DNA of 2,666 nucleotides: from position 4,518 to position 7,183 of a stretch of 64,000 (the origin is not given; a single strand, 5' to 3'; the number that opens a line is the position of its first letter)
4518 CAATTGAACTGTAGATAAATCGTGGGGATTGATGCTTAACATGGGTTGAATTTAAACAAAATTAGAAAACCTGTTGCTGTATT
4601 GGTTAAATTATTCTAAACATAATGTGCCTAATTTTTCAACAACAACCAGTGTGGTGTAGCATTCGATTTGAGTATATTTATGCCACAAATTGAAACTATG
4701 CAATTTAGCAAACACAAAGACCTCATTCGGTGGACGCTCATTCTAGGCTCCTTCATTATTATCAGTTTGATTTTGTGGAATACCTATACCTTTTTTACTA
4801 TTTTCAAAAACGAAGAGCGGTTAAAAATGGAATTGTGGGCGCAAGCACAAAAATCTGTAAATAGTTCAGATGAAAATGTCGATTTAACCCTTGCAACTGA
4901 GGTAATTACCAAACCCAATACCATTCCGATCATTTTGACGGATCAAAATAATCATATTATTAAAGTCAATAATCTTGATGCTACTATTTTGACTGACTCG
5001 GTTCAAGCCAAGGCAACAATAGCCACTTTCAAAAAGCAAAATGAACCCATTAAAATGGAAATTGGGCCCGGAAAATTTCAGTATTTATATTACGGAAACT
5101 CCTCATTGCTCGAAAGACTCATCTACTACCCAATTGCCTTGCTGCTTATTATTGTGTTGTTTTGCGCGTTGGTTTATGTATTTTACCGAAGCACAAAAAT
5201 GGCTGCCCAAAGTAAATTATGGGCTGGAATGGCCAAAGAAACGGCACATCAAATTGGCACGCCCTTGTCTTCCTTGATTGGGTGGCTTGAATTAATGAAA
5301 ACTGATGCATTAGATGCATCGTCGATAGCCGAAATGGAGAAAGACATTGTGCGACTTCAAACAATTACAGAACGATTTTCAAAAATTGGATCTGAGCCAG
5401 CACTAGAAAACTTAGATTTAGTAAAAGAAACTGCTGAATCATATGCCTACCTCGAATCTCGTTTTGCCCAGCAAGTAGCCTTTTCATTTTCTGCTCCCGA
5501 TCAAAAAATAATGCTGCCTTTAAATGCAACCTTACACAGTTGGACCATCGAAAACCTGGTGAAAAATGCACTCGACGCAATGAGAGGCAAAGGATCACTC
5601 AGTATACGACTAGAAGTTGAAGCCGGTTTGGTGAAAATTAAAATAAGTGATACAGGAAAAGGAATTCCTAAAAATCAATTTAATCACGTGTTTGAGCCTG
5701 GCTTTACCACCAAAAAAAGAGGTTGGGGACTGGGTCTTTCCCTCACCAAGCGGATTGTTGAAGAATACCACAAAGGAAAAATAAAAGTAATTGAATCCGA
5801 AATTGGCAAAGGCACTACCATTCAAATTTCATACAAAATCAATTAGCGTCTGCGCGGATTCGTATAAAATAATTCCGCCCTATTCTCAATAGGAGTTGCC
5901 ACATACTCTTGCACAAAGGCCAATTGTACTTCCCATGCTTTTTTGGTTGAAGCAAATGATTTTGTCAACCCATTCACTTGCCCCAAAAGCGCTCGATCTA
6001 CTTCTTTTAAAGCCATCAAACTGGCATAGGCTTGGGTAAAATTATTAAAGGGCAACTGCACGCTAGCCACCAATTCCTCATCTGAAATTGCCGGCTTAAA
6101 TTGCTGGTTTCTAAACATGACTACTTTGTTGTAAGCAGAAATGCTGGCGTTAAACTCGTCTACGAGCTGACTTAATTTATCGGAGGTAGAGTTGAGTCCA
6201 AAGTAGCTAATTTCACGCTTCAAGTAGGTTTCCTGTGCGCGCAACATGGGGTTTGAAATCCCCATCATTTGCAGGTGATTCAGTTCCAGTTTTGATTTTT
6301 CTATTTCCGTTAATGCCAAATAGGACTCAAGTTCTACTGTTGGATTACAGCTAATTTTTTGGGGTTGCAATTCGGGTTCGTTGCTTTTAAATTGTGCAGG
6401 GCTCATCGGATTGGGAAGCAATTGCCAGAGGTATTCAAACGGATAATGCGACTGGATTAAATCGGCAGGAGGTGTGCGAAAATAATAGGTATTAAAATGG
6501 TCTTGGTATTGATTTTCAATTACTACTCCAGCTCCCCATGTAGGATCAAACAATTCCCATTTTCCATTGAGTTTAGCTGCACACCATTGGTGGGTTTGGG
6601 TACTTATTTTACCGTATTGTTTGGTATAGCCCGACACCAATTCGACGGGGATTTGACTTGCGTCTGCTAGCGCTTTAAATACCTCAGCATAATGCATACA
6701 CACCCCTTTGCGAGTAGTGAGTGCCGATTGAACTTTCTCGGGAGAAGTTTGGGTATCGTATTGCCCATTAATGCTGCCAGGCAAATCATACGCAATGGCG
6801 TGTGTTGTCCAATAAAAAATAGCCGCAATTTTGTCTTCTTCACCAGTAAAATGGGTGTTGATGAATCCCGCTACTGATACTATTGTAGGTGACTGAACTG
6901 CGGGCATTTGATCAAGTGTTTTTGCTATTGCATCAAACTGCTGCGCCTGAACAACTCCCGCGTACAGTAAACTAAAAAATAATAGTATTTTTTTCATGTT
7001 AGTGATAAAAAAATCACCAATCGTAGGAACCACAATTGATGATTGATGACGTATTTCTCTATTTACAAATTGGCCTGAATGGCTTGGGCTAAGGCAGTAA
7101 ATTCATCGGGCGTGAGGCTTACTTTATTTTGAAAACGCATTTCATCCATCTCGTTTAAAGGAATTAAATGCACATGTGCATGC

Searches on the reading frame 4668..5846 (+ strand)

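Call 70: search_protein_families(library=ncbifam, proteins=[window:4668-5846:+], max_evalue=0.00001)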
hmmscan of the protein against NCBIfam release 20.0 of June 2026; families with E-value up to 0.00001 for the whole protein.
window:4668-5846:+ (392 aa): 66 families (the best 25 are shown)
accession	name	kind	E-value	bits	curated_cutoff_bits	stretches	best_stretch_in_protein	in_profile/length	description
NF008468.0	PRK11360.1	equivalog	2.1e-30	105.7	646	1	174-391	389-608/616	two-component system sensor histidine kinase AtoS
NF053867.1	SprKinKinDBac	equivalog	6.5e-28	97.4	775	1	92-388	196-494/500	sporulation kinase KinD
NF007688.0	PRK10364.1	equivalog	2.7e-24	85.7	479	1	174-388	233-448/460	two-component system sensor histidine kinase ZraS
NF046044.1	PnpS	equivalog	1.7e-20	73.4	400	1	167-388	152-388/390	two-component system histidine kinase PnpS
TIGR02966.1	phoR_proteo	equivalog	5.2e-20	71.7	334.2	1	193-387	122-331/333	phosphate regulon sensor histidine kinase PhoR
NF038348.1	T2SS_HK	subfamily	5.5e-20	71.3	450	1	294-389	476-571/574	histidine kinase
NF010411.0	PRK13837.1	equivalog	8.7e-20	70.3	647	1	250-387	521-671/828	two-component system VirA-like sensor kinase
TIGR02916.1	PEP_his_kin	equivalog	2.2e-19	69.5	300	1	224-387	518-676/679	XrtA/PEP-CTERM system histidine kinase PrsK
NF008298.1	PRK11086.1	subfamily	3.3e-18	65.4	520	1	294-388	428-522/529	DcuS/MalK family sensor histidine kinase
NF008312.0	PRK11100.1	equivalog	2.5e-17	62.9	356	1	192-384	263-467/477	two-component system sensor histidine kinase CreC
NF033092.0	HK_WalK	equivalog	3.6e-17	62.2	725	1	205-388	392-591/594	cell wall metabolism sensor histidine kinase WalK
NF007004.0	PRK09467.1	equivalog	2.7e-15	56.2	415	1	193-388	240-433/440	two-component system sensor histidine kinase EnvZ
NF047874.1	MASE3_PAS_HK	subfamily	9.6e-15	54.4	560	1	296-389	526-623/655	MASE3 domain-containing sensor histidine kinase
NF033091.0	HK_VanS_ACDEFG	equivalog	1e-14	54.3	400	1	191-377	80-282/293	vancomycin resistance histidine kinase VanS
NF008025.0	PRK10755.1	equivalog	1.5e-14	53.5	314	1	172-390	133-355/362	two-component system sensor histidine kinase PmrB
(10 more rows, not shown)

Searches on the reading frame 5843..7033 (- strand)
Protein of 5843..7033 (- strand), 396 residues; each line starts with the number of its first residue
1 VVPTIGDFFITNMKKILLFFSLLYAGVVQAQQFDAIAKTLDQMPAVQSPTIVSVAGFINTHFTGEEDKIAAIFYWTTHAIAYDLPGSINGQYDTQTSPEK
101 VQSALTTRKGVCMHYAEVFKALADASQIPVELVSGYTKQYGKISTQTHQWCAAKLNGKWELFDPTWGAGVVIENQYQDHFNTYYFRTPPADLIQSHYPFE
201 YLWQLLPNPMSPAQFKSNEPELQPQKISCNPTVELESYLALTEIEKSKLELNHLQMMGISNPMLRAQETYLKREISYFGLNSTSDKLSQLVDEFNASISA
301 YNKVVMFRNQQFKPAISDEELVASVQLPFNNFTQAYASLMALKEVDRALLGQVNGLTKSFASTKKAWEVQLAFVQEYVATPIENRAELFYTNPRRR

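Call 70: search_protein_families(library=ncbifam, proteins=[window:5843-7033:-], max_evalue=0.00001)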
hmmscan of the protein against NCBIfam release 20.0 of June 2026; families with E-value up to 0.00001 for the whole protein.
window:5843-7033:- (396 aa): 1 family
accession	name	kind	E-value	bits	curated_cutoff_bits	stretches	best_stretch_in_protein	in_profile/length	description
NF045980.1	MAG6410_fam_LP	equivalog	8.1e-13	47.6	450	1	67-185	168-278/622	MAG6410 family transglutaminase-related lipoprotein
